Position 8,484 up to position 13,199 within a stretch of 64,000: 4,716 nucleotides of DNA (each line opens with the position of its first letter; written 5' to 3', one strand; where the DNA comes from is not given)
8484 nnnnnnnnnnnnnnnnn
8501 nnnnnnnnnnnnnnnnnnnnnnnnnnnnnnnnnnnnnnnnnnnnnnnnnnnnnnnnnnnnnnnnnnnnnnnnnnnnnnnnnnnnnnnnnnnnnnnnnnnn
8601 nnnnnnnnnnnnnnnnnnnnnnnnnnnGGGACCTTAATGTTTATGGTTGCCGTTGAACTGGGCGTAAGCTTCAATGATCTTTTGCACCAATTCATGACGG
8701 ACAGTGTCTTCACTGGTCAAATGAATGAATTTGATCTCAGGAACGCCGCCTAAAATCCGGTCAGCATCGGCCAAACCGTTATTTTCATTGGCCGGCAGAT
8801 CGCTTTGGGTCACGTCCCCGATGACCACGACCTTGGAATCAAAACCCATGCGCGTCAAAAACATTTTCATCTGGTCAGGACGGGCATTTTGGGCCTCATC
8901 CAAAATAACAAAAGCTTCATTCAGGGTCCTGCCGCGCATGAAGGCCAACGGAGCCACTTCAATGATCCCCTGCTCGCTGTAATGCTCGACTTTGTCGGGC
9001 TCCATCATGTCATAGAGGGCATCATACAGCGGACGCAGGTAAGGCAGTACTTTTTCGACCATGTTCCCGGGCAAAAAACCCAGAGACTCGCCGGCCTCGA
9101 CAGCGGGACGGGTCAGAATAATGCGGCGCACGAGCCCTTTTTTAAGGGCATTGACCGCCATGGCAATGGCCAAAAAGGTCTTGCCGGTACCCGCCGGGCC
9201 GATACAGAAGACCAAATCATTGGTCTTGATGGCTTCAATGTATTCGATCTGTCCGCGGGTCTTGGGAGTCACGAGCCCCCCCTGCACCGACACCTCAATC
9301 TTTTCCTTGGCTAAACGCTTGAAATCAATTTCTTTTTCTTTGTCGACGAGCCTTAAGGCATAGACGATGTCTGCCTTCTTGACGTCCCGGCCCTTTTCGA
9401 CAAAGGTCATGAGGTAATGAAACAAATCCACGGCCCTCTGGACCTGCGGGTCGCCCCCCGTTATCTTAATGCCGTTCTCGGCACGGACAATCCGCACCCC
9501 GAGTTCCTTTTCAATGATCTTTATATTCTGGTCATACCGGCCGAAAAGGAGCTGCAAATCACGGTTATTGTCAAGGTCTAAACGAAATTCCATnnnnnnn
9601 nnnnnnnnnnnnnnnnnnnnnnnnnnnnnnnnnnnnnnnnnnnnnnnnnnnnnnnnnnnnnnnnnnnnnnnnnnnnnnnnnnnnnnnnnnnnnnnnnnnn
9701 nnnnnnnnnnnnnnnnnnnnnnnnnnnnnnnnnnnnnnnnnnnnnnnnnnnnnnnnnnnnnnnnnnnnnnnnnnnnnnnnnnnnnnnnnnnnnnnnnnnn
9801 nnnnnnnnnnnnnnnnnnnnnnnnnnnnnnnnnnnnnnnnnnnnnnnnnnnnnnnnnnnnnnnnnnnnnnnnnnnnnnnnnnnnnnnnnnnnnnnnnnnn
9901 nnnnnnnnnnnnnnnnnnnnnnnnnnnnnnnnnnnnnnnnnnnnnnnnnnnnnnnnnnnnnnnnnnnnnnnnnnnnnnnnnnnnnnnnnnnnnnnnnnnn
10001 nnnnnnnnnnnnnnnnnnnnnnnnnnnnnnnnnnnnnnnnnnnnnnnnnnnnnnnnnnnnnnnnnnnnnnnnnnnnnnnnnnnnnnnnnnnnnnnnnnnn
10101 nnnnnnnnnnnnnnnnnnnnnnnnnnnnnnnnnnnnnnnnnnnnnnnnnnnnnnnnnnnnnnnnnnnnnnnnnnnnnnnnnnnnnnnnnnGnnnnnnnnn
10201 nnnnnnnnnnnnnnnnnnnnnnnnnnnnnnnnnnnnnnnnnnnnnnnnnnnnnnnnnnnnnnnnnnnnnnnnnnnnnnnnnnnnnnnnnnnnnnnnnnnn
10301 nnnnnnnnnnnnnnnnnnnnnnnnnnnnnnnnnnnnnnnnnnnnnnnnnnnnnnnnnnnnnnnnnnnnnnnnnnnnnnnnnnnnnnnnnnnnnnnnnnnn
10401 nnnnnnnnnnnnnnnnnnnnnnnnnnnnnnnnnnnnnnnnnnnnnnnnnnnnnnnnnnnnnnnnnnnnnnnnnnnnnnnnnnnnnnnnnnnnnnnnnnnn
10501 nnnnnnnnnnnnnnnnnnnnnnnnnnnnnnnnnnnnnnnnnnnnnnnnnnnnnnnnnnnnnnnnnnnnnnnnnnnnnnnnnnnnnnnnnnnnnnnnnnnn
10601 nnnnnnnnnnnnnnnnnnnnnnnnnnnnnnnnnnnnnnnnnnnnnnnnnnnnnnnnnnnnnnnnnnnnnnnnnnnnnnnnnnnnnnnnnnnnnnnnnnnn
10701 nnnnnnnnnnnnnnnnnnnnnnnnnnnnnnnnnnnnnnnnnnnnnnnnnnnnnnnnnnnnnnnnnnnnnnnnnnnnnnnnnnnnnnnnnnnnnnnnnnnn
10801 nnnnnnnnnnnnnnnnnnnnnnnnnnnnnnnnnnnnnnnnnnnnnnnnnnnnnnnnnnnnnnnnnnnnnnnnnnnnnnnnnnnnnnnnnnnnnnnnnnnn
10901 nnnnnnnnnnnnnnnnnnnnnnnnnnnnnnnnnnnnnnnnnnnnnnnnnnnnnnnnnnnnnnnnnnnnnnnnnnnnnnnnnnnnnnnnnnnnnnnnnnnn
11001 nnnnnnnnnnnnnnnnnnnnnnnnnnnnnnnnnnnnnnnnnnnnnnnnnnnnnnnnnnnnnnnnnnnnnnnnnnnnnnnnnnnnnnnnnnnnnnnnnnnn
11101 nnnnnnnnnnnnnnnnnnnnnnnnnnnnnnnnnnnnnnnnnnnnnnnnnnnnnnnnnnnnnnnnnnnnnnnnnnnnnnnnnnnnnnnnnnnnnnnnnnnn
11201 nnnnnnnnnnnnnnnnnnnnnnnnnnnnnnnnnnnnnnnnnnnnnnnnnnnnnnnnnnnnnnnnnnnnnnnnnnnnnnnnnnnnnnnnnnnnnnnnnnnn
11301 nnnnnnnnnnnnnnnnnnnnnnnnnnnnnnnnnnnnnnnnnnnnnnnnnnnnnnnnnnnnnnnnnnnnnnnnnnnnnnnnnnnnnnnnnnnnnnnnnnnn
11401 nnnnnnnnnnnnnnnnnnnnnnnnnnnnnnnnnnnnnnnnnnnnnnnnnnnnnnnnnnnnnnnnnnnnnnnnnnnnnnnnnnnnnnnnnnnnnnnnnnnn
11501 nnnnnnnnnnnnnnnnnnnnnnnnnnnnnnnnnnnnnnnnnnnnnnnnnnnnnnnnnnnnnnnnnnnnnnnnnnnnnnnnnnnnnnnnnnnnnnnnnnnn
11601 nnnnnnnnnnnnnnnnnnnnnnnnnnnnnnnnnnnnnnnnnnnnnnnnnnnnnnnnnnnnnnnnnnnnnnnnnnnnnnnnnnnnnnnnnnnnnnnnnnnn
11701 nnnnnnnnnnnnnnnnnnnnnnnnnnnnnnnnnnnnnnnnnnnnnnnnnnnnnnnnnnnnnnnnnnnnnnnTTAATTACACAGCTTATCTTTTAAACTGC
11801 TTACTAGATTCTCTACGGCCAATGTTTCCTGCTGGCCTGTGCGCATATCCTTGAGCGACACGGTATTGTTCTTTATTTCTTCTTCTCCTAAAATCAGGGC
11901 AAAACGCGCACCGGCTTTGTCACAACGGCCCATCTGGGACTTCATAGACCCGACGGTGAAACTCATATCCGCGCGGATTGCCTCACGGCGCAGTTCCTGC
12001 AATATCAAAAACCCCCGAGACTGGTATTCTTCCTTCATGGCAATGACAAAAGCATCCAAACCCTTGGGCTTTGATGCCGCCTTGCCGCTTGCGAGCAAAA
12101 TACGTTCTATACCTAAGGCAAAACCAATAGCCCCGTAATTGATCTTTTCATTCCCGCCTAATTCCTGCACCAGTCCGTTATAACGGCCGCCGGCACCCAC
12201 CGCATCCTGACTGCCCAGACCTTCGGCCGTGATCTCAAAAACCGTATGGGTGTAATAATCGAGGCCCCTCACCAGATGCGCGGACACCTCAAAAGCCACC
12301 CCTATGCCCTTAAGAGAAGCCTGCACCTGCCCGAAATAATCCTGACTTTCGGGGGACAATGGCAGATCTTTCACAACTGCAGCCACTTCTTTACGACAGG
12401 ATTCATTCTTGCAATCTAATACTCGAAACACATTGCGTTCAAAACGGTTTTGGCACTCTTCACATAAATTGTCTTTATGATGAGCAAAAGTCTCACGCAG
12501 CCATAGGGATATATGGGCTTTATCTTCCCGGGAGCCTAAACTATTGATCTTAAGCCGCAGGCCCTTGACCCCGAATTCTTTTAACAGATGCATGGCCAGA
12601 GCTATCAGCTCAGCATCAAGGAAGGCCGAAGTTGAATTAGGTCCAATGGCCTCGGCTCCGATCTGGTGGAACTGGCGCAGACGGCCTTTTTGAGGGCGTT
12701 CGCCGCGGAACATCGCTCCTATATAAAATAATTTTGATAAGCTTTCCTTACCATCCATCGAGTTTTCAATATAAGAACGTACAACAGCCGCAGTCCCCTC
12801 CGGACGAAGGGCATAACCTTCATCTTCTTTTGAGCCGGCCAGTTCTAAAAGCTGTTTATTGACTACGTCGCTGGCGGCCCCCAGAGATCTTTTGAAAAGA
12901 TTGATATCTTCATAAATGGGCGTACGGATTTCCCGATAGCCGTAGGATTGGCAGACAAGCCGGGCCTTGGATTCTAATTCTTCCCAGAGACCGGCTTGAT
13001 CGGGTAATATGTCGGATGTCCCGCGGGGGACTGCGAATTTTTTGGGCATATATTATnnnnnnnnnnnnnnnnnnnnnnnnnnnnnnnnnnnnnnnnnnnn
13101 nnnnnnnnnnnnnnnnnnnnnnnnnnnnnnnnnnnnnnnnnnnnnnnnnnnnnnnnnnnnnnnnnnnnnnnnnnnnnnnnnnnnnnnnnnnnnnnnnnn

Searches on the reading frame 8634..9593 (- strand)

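Call 46: search_protein_families(library=pfam, proteins=[window:8634-9593:-], max_evalue=0.0001)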
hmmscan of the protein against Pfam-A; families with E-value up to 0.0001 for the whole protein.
window:8634-9593:- (319 aa): 5 families
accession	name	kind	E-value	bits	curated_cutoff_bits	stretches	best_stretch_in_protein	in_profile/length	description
PF02562.22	PhoH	-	3.9e-93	311.1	27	1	108-310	2-204/205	PhoH-like protein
PF13604.12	AAA_30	-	3.7e-08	33.8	27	1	113-264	4-128/191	AAA domain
PF13245.12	AAA_19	-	3.8e-07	30.8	25.1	1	117-264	3-129/134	AAA domain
PF01695.23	IstB_IS21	-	7.6e-07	29.3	24.1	1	119-155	86-122/238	IstB-like ATP binding protein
PF13401.12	AAA_22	-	4.6e-05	24.2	27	0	124-251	4-110/130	AAA domain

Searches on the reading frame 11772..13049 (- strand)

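Call 46: search_protein_families(library=pfam, proteins=[window:11772-13049:-], max_evalue=0.0001)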
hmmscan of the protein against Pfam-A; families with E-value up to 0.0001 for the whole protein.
window:11772-13049:- (425 aa): 3 families
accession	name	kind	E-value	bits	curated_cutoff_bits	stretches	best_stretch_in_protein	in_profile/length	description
PF13393.11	tRNA-synt_His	-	2e-40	139.4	25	1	10-317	1-308/308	Histidyl-tRNA synthetase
PF03129.25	HGTP_anticodon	-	3.6e-15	56.3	21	1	333-421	2-93/94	Anticodon binding domain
PF00587.30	tRNA-synt_2b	-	5e-15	56.5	29.3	1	74-320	6-174/179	tRNA synthetase class II core domain (G, H, P, S and T)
